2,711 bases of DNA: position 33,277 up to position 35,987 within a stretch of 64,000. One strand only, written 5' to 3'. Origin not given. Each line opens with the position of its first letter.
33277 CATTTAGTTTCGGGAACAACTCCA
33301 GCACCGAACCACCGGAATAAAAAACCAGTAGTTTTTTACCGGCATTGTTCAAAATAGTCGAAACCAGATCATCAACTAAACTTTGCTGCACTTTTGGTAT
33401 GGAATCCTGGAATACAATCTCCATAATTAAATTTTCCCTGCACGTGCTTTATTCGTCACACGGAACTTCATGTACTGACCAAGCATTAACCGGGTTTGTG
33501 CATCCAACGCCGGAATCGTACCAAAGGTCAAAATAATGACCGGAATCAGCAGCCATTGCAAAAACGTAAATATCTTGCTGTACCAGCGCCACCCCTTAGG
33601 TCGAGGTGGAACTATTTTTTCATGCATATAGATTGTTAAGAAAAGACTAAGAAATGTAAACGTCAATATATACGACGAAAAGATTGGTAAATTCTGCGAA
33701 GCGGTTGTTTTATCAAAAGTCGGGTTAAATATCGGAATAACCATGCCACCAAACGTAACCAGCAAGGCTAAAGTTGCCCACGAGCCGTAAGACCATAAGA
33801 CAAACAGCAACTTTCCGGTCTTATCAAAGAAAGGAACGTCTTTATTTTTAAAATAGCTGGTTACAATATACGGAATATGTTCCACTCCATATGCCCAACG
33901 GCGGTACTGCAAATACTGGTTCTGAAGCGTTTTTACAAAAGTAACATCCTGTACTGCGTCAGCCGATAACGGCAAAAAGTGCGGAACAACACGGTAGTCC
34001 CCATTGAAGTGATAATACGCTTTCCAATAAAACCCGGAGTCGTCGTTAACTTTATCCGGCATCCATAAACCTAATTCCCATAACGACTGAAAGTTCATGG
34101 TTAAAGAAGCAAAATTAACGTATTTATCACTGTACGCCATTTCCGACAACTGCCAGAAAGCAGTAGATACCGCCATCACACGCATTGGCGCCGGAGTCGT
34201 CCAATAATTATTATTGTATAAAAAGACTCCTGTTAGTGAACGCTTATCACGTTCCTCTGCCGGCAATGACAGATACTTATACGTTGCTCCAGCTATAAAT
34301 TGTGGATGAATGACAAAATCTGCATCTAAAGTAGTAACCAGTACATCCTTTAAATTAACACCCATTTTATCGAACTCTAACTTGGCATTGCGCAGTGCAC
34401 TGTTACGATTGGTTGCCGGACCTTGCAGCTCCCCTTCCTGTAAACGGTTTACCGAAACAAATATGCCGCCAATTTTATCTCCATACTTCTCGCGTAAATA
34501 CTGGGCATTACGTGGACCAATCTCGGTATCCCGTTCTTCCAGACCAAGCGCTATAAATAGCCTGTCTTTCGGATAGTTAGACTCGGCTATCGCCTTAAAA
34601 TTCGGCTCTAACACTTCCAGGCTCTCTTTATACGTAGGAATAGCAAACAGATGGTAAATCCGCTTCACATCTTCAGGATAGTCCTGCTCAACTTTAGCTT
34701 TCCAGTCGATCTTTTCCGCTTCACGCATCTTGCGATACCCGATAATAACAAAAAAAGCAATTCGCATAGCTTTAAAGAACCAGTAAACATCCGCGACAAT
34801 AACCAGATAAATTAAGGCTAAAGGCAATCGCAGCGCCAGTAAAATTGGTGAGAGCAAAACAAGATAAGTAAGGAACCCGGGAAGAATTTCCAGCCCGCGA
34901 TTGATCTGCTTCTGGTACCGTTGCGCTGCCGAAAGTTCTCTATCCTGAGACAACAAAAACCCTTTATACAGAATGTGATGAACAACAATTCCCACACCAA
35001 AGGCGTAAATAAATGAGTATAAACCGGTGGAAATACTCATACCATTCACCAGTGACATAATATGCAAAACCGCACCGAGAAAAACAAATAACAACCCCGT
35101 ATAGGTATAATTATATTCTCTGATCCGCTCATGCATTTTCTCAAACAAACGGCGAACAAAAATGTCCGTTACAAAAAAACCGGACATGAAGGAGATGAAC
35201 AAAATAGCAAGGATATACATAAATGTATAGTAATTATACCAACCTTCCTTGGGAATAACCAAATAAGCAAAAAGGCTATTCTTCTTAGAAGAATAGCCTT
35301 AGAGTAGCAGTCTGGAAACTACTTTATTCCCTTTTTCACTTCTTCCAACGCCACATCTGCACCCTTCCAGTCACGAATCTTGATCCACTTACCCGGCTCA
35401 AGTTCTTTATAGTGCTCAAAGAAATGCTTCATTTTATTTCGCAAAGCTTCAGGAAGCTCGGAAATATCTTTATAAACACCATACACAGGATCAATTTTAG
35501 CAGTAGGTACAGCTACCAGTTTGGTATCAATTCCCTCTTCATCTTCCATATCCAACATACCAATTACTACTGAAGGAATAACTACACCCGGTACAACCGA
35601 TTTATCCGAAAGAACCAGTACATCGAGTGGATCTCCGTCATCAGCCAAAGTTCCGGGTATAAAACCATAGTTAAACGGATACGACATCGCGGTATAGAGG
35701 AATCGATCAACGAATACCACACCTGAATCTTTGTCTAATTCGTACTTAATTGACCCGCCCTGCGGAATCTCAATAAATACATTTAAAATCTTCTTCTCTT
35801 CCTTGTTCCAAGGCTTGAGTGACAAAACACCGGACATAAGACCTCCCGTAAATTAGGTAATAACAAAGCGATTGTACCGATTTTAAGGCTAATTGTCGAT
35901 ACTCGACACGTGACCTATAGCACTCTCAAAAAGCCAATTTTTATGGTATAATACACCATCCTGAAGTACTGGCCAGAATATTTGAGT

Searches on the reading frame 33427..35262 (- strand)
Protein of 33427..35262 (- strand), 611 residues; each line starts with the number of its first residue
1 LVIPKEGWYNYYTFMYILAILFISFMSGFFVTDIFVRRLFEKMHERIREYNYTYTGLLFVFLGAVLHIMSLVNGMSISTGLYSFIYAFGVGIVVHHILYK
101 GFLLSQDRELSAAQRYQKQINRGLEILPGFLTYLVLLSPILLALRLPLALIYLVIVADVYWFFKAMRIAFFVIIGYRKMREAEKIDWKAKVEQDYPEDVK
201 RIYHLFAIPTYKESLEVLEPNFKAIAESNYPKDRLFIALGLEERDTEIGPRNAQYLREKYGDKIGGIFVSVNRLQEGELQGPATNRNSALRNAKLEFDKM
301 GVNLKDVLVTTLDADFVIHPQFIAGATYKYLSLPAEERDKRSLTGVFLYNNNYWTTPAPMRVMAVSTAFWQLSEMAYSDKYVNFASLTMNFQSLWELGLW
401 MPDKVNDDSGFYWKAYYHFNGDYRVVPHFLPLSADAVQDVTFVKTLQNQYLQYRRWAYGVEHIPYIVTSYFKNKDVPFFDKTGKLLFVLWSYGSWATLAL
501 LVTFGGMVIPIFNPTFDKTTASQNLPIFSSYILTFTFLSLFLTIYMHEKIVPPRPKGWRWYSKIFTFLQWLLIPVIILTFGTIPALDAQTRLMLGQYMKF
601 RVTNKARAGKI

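Call 5: search_protein_families(library=pfam, proteins=[window:33427-35262:-], max_evalue=0.1)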
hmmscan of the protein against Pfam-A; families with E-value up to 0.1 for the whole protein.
window:33427-35262:- (611 aa): 1 family
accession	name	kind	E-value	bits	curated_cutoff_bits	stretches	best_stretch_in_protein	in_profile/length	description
PF00535.33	Glycos_transf_2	-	0.013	15.9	23.3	1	208-323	4-96/168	Glycosyl transferase family 2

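Call 35: search_protein_families(library=ncbifam, proteins=[window:33427-35262:-], max_evalue=1)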
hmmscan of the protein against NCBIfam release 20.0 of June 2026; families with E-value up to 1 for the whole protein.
window:33427-35262:- (611 aa): 0 families

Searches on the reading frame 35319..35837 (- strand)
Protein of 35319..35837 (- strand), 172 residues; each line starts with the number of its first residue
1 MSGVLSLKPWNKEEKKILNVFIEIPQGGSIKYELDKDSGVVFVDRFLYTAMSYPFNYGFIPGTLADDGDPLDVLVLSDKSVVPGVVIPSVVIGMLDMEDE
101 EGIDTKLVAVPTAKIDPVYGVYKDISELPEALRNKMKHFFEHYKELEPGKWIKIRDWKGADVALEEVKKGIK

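Call 5: search_protein_families(library=pfam, proteins=[window:35319-35837:-], max_evalue=0.1)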
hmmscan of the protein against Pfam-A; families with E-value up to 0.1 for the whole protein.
window:35319-35837:- (172 aa): 2 families
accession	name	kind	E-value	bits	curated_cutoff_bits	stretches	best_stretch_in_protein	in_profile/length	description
PF00719.24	Pyrophosphatase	-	1.7e-56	190.7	23.5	1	20-171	1-149/153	Inorganic pyrophosphatase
PF18823.6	InPase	-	0.055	13.8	26.8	0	55-78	47-70/135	Inorganic Pyrophosphatase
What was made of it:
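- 35319..35837 (-): ppa (inorganic pyrophosphatase), conserved left flank of the variable slot. Pfam PF00719, E 1.7e-56 (call 5).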

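Call 10: find_related_loci(query=window:35319-35837:-, collection=genome_contigs, flank=6000)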
Query window:35319-35837:- (172 aa) in genome_contigs; peptide patterns used: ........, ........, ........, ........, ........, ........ (x = any residue, [..] = any of these).
600 stretches matched a pattern (row limit reached: there are more); 561 encode a relative of the query (tblastn E <= 1e-3); the best 80 are kept; 80 distinct loci.
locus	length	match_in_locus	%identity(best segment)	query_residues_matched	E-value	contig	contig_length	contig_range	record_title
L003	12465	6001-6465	72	18-172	1e-76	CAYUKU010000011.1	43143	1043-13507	MAG TPA_asm: uncultured Gammaproteobacteria bacterium isolate binchicken_co58_53 genome assembly, contig: NODE_702_lengt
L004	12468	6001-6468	67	17-172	6e-72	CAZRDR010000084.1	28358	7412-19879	MAG TPA_asm: uncultured Gammaproteobacteria bacterium isolate SRP135725_co2_727 genome assembly, contig: k141_3092054, w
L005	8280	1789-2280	66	9-172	2e-69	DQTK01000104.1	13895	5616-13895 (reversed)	MAG TPA_asm: Aquifex aeolicus isolate SZUA-1413 k95_184442, whole genome shotgun sequence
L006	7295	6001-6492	65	9-172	3e-69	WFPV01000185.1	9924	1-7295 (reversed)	MAG: Aquifex sp. isolate S012_82_esom k151_42440, whole genome shotgun sequence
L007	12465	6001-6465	65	18-172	2e-65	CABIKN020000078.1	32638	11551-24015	Candidatus Roizmanbacteria bacterium isolate CandRoiz1 genome assembly, contig: CANDROIZ_Contig_8, whole genome shotgun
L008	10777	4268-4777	60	1-171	1e-64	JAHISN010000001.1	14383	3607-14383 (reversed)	MAG: Patescibacteria group bacterium isolate MM_PC_MetaG.mb.174 MM_PC_MetaG.mb.174_k141_5792, whole genome shotgun seque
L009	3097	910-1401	52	9-171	2e-56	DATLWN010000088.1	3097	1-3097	MAG TPA_asm: Mariprofundaceae bacterium isolate SMAG_U13219 k141_340178, whole genome shotgun sequence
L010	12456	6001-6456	54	5-157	3e-55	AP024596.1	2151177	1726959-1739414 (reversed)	Sulfolobales archaeon HS-7 DNA, complete genome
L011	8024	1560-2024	57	18-172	3e-55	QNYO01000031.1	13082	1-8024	MAG: Hydrogenimonas sp. isolate MAG 80 Ga0232646_1001155, whole genome shotgun sequence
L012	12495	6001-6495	52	9-172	3e-55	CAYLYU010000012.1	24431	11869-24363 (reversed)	MAG TPA_asm: uncultured Zetaproteobacteria bacterium isolate binchicken_co275_171 genome assembly, contig: NODE_2477_len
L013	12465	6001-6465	55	18-171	3e-55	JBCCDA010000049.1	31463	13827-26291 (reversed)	MAG: Pseudomonadota bacterium isolate P01_A01_bin.72 k141_454784_length_31463_cov_29.5954, whole genome shotgun sequence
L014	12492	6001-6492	54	9-171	4e-55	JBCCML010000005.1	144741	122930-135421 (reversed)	MAG: Pseudomonadota bacterium isolate P01_C01_bin.51 k141_270408_length_144741_cov_50.0701, whole genome shotgun sequenc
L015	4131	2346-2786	56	12-157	2e-54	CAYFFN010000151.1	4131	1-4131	MAG TPA_asm: uncultured Azospirillaceae bacterium isolate ERP003628_co2_22 genome assembly, contig: NODE_18748_length_41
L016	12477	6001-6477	55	9-172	5e-54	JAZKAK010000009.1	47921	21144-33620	MAG: Pseudomonadota bacterium isolate ADI_H3L2_1_122_18_3-bin022_1 ADIH3L21_B022_1_000000000009, whole genome shotgun se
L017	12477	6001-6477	53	9-172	1e-53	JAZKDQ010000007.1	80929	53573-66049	MAG: Pseudomonadota bacterium isolate DC_HB_01_SPN181219-bin058_1 DCHB01SPN_B058_1_000000000007, whole genome shotgun se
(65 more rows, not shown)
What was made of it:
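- Tried and rejected: Scan of genome_contigs with the ppa protein (call 10).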

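Call 75: search_protein_families(library=padloc, proteins=[L084:6973-7881:-, L083:7678-7992:+, L086:6942-7802:-], max_evalue=0.01)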
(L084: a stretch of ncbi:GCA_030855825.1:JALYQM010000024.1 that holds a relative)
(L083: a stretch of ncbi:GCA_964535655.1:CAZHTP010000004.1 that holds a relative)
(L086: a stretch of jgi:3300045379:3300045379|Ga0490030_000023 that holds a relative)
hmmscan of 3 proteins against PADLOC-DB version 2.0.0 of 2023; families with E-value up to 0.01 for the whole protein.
L084:6973-7881:- (302 aa): 0 families

L083:7678-7992:+ (104 aa): 0 families

L086:6942-7802:- (286 aa): 1 family
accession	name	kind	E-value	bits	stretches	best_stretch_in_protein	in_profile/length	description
PDLC04999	PDC-S33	-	0.00078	17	1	128-269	44-168/349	-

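Call 76: search_protein_families(library=phrogs, proteins=[L084:6973-7881:-, L083:7678-7992:+, L086:6942-7802:-], max_evalue=0.01)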
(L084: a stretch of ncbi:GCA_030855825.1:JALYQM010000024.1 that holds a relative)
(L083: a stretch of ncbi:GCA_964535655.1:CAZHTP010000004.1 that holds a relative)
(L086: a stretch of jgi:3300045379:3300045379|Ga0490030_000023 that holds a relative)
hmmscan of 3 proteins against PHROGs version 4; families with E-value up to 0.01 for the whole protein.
L084:6973-7881:- (302 aa): 0 families

L083:7678-7992:+ (104 aa): 0 families

L086:6942-7802:- (286 aa): 0 families
